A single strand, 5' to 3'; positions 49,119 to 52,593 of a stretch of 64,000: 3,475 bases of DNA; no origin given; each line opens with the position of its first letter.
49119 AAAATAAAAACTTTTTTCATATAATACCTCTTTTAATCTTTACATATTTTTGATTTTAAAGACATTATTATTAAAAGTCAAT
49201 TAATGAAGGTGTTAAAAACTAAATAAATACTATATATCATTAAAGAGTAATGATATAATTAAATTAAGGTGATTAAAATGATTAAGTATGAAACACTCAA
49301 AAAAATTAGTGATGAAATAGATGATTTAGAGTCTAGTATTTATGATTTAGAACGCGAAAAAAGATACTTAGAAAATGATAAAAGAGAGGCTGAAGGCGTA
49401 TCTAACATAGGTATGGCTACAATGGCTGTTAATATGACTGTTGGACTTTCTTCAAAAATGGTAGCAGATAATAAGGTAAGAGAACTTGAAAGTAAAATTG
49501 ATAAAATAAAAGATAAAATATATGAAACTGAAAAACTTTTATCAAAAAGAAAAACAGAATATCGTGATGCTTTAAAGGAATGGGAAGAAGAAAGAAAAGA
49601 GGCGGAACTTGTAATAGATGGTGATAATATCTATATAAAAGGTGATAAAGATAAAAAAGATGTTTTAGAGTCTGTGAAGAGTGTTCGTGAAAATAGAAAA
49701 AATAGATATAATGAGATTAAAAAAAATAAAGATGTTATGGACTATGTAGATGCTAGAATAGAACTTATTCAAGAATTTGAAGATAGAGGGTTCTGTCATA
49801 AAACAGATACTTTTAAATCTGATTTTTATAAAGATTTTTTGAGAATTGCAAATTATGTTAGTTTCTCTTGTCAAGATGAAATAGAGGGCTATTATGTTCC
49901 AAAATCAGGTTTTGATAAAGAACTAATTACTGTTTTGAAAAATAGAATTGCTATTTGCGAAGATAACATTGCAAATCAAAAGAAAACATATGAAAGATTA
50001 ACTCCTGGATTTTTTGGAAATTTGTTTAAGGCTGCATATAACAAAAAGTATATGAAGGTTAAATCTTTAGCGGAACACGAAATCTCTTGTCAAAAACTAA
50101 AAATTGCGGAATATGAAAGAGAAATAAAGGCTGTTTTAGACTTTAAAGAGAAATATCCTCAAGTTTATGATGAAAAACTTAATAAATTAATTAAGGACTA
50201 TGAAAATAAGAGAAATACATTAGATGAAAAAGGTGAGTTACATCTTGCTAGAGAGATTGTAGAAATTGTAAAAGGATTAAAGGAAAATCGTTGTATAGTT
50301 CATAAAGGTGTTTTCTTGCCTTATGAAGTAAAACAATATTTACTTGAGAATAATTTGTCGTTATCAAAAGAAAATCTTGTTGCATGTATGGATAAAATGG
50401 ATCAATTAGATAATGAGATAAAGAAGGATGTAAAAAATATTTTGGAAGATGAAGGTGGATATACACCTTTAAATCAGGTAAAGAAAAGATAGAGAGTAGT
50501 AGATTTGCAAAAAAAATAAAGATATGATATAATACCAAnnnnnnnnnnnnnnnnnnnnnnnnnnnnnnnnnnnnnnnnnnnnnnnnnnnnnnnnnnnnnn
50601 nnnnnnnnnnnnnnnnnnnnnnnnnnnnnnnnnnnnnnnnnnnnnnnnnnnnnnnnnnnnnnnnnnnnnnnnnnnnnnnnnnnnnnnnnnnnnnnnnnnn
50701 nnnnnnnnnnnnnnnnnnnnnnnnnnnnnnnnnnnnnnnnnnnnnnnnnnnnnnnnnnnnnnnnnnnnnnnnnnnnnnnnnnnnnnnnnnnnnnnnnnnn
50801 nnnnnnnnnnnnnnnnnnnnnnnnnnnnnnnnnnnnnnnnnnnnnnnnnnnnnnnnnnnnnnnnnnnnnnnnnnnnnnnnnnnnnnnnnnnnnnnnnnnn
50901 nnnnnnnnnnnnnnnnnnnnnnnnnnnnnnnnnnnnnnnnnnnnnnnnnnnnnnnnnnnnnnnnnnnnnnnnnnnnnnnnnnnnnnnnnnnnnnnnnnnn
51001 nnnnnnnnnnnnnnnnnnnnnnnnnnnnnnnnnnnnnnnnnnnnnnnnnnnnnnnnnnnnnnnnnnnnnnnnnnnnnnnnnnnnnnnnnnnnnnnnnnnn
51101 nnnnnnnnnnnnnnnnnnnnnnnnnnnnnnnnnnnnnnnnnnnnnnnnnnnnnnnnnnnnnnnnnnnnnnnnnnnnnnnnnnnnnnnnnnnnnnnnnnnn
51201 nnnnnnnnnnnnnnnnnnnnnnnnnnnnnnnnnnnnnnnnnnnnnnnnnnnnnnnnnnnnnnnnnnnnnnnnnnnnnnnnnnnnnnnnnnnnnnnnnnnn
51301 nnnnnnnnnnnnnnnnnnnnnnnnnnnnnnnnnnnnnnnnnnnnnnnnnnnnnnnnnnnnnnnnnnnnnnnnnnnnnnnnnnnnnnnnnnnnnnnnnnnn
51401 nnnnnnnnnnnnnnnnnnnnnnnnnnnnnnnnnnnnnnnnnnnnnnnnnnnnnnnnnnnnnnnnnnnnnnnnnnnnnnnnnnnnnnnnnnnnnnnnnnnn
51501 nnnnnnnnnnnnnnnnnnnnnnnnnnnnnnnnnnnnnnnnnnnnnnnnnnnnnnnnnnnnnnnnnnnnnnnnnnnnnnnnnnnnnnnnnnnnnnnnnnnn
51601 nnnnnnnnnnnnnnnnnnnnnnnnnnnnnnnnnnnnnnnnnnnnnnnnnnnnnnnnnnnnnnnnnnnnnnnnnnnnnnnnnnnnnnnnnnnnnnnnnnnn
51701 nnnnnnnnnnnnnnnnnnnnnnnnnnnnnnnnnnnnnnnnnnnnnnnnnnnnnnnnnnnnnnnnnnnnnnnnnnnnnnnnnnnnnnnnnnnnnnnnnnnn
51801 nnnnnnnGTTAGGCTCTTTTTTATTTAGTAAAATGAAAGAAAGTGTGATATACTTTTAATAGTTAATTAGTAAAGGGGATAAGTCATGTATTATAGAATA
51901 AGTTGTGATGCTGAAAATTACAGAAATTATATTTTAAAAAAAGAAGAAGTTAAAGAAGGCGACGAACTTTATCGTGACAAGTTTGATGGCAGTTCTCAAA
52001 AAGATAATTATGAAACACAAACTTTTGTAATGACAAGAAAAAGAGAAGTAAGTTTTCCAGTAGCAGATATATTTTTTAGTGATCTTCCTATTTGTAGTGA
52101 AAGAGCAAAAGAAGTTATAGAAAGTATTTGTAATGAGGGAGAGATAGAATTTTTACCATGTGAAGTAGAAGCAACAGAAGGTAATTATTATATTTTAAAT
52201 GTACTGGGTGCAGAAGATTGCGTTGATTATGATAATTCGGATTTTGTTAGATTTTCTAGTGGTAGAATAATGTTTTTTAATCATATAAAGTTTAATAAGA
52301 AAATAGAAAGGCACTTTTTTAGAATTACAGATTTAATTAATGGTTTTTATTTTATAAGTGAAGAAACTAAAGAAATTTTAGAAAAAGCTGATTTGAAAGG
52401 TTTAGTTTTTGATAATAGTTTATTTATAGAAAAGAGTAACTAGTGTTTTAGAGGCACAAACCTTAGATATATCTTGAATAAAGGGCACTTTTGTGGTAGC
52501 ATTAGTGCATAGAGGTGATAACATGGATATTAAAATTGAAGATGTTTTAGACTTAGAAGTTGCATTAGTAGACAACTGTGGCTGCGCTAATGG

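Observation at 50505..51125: ~585-nt ORF-free, GC-enriched transcribed locus with consensus promoter: OLE-like large structured ncRNA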

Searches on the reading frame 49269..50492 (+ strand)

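Call 4: search_protein_families(library=pfam, proteins=[window:49269-50492:+], max_evalue=0.01)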
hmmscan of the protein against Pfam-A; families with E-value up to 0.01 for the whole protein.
window:49269-50492:+ (407 aa): 0 families

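Call 5: search_protein_families(library=ncbifam, proteins=[window:49269-50492:+], max_evalue=0.01)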
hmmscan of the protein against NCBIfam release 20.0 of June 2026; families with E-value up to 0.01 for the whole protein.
window:49269-50492:+ (407 aa): 1 family
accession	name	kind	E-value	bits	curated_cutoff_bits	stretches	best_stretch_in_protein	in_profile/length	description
NF058533.1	antiphage_ProA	equivalog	0.00016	19.2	1500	1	9-319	859-1177/1903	anti-phage protein ProA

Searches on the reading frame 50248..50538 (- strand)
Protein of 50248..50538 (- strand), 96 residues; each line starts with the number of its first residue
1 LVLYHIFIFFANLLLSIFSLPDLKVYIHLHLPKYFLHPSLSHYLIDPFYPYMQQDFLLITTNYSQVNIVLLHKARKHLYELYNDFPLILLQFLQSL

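Call 48: search_protein_families(library=pfam, proteins=[window:50248-50538:-], max_evalue=10)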
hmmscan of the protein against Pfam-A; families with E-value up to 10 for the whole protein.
window:50248-50538:- (96 aa): 1 family
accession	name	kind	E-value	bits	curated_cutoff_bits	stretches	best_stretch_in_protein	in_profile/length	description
PF20143.4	NAD_kinase_C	-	0.18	12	23.7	1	35-74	53-92/126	ATP-NAD kinase C-terminal domain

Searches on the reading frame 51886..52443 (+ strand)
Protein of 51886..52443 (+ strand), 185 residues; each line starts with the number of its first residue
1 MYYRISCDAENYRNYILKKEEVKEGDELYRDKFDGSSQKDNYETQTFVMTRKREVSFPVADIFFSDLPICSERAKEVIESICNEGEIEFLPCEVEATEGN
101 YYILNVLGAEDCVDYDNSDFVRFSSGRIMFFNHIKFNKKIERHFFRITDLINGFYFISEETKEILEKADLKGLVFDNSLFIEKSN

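Call 4: search_protein_families(library=pfam, proteins=[window:51886-52443:+], max_evalue=0.01)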
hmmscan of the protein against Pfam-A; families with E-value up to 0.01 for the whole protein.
window:51886-52443:+ (185 aa): 1 family
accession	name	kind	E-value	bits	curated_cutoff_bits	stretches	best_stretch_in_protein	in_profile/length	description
PF07791.16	Imm11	-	1.4e-11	44.5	22.1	1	35-176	38-190/194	Immunity protein family (Imm11)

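Call 5: search_protein_families(library=ncbifam, proteins=[window:51886-52443:+], max_evalue=0.01)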
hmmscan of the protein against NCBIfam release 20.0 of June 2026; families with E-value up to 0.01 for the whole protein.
window:51886-52443:+ (185 aa): 0 families
